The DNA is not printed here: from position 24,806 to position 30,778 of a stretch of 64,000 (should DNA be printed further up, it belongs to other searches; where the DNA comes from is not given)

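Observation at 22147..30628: Divergent pair of giant genes: a 915-aa unknown protein and a 1890-aa DEAH-helicase fusion sharing a 61-nt promoter region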

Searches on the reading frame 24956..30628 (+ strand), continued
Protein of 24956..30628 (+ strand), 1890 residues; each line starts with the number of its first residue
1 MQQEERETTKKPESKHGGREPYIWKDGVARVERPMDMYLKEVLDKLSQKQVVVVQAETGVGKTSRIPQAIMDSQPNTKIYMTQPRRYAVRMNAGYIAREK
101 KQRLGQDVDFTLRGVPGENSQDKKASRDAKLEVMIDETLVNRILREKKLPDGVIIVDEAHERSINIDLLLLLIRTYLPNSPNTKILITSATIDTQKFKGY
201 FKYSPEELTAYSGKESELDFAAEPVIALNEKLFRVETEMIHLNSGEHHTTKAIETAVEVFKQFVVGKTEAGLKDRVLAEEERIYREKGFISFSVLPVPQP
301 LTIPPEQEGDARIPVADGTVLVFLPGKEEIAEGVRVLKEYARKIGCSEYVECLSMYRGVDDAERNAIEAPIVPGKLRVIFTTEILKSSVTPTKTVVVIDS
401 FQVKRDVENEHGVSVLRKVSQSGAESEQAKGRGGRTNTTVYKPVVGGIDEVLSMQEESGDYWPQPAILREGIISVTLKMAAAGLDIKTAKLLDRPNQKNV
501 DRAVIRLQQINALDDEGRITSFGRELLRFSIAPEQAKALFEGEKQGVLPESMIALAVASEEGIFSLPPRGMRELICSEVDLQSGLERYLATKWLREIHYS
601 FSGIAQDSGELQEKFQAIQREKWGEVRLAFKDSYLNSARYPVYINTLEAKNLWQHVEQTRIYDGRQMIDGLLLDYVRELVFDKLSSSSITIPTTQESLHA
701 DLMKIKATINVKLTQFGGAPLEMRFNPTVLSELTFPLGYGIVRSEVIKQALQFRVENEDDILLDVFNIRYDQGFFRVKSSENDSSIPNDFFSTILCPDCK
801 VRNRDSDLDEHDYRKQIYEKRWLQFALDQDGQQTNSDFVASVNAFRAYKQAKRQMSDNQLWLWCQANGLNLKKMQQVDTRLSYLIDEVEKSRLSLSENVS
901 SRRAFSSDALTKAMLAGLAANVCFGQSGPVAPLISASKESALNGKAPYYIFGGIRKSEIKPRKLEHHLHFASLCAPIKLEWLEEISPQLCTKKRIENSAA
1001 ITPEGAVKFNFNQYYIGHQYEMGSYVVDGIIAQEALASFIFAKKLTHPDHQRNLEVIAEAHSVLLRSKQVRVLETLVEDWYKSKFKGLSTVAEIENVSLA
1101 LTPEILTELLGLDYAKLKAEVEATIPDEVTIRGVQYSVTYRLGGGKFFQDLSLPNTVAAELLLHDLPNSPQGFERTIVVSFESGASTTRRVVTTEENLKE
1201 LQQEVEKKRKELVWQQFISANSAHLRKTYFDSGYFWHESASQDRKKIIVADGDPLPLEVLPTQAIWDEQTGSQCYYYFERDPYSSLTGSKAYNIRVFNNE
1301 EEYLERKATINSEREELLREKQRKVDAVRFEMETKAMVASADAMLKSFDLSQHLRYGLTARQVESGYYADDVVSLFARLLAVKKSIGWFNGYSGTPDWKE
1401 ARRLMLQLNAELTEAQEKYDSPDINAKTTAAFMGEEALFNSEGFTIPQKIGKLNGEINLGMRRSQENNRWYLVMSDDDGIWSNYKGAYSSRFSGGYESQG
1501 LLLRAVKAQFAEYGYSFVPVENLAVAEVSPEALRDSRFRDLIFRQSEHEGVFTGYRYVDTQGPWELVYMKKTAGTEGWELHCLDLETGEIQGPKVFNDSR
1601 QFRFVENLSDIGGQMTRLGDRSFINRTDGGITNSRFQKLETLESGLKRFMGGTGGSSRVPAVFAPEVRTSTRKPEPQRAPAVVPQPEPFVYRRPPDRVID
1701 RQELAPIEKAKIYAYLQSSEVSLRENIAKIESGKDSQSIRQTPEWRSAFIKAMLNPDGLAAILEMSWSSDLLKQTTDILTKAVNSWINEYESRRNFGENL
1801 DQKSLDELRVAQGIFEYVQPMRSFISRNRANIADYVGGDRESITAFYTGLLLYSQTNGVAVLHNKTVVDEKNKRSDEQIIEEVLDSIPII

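Call 19: find_encoding_contigs(protein=P0003, flank=10000, max_places=2)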
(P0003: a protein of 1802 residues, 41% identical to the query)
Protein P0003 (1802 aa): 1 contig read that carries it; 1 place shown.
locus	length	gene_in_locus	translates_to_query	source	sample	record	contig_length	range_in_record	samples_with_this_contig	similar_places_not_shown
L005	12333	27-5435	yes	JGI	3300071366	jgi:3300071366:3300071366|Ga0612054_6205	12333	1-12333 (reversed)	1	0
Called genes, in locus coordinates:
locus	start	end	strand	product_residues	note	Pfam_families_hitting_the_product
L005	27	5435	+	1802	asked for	PF00270:DEAD (weak)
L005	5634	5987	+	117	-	PF01250:Ribosomal_S6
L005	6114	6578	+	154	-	PF00436:SSB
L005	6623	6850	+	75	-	PF01084:Ribosomal_S18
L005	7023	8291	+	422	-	PF22694:CtpB_N-like (weak), PF00595:PDZ (weak), PF17820:PDZ_6 (weak), PF03572:Peptidase_S41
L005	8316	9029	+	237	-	-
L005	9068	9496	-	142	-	-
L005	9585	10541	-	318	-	PF03462:PCRF, PF00472:RF-1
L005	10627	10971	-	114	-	PF01197:Ribosomal_L31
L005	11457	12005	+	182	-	PF13230:GATase_4 (weak), PF13522:GATase_6, PF13537:GATase_7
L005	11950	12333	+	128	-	?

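Call 20: find_encoding_contigs(protein=P0005, flank=10000, max_places=2)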
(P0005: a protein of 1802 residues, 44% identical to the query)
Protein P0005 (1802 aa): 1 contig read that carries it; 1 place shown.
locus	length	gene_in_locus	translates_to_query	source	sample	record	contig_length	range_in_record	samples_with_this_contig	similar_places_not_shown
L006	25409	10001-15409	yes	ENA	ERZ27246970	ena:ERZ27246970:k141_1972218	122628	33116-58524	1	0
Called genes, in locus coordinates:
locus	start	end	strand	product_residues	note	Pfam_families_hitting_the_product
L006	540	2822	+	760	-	-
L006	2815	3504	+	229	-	PF13489:Methyltransf_23, PF08241:Methyltransf_11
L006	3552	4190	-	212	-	PF09335:VTT_dom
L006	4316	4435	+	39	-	-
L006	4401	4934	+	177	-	-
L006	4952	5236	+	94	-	-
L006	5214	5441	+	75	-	-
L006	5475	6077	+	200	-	PF00293:NUDIX (weak)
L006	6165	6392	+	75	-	-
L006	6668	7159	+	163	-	PF13091:PLDc_2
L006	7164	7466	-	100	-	-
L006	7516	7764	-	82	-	PF01551:Peptidase_M23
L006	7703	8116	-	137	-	-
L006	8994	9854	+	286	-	-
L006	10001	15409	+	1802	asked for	PF00270:DEAD, PF04408:WHD_HA2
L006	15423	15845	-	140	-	PF00293:NUDIX, PF14815:NUDIX_4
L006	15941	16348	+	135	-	-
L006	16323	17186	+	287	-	PF13408:Zn_ribbon_recom (weak)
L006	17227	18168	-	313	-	PF00892:EamA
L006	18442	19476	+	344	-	PF13091:PLDc_2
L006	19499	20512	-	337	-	PF03713:DUF305, PF13628:DUF4142, PF03713:DUF305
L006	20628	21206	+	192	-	PF00440:TetR_N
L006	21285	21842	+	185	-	PF02469:Fasciclin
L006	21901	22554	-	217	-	PF01370:Epimerase (weak), PF05368:NmrA, PF13460:NAD_binding_10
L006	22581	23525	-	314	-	PF00535:Glycos_transf_2, PF10111:Glyco_tranf_2_2 (weak), PF13641:Glyco_tranf_2_3, PF13632:Glyco_trans_2_3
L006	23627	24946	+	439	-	PF07995:GSDH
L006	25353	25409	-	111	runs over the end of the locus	PF01588:tRNA_bind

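Call 21: find_encoding_contigs(protein=P0006, flank=10000, max_places=2)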
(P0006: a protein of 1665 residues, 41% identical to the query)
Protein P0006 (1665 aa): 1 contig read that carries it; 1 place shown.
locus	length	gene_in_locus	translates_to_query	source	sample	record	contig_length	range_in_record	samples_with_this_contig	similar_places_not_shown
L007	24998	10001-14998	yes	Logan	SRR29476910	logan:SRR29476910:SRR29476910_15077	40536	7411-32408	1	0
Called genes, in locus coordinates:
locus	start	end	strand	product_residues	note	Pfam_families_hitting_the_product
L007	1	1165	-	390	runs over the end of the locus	PF01170:UPF0020 (faint)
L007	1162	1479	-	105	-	PF00829:Ribosomal_L21p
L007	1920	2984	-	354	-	PF01098:FTSW_RODA_SPOVE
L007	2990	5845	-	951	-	PF00133:tRNA-synt_1, PF09334:tRNA-synt_1g (weak), PF08264:Anticodon_1, PF19302:DUF5915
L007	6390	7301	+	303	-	PF03690:MYG1_exonuc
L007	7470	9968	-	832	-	-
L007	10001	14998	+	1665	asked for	PF00270:DEAD (faint), PF00271:Helicase_C (weak), PF04408:WHD_HA2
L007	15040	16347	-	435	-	PF00091:Tubulin, PF12327:FtsZ_C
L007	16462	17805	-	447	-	PF11104:PilM_2 (faint), PF02491:SHS2_FTSA, PF14450:FtsA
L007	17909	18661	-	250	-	-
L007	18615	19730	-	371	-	PF03033:Glyco_transf_28, PF04101:Glyco_tran_28_C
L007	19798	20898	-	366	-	PF01098:FTSW_RODA_SPOVE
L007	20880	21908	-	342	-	PF00953:Glycos_transf_4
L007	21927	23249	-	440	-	PF00275:EPSP_synthase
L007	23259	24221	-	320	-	PF01565:FAD_binding_4, PF02873:MurB_C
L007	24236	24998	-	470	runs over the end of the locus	PF01225:Mur_ligase, PF08245:Mur_ligase_M, PF02875:Mur_ligase_C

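Call 23: find_encoding_contigs(protein=P0007, flank=10000, max_places=2)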
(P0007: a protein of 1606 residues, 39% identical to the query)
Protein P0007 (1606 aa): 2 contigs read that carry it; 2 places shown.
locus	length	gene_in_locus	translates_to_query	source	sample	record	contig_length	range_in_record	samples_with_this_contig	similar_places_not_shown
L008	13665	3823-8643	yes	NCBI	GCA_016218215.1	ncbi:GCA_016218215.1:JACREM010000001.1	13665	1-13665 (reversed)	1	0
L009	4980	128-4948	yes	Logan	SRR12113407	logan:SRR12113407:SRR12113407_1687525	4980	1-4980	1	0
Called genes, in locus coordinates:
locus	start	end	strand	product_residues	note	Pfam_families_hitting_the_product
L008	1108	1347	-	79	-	PF07927:HicA_toxin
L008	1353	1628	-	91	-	-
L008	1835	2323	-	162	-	-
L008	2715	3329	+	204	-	-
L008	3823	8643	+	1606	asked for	PF00270:DEAD (weak), PF00271:Helicase_C (faint), PF04408:WHD_HA2 (weak)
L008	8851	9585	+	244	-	-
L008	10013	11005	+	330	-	PF01467:CTP_transf_like, PF04019:DUF359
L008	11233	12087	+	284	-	PF16268:DUF4921 (faint), PF19327:Ap4A_phos_N (faint), PF16285:DUF4931_N (weak), PF01087:GalP_UDP_transf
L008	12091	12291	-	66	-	PF12728:HTH_17, PF13411:MerR_1, PF00376:MerR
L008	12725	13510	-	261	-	-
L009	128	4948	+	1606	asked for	PF00270:DEAD (weak), PF00271:Helicase_C (faint), PF04408:WHD_HA2 (weak)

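Call 24: find_encoding_contigs(protein=P0009, flank=10000, max_places=2)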
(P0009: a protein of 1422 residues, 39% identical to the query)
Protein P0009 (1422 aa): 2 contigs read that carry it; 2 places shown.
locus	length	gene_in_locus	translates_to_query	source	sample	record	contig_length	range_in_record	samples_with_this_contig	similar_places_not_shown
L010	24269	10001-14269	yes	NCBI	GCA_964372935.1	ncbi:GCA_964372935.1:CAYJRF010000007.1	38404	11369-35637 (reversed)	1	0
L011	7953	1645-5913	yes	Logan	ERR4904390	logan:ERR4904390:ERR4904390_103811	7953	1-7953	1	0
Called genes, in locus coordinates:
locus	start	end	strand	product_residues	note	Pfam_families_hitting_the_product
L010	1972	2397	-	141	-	PF04956:TrbC (faint), PF18895:T4SS_pilin (weak)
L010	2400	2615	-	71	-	-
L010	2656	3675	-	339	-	PF01070:FMN_dh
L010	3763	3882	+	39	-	-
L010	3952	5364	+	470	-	PF12229:PG_binding_4, PF03734:YkuD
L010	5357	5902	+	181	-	-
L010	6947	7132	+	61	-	-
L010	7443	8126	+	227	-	-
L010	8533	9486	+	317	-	-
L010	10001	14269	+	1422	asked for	PF00270:DEAD (weak), PF04408:WHD_HA2 (faint)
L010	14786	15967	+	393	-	-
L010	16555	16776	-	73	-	-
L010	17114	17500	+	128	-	PF00072:Response_reg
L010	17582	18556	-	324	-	-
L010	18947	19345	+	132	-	-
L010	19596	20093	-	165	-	-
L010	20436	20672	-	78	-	-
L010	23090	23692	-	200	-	PF00574:CLP_protease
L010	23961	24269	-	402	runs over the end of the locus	PF05697:Trigger_N, PF00254:FKBP_C (weak), PF05698:Trigger_C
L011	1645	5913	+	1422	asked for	PF00270:DEAD (weak), PF04408:WHD_HA2 (faint)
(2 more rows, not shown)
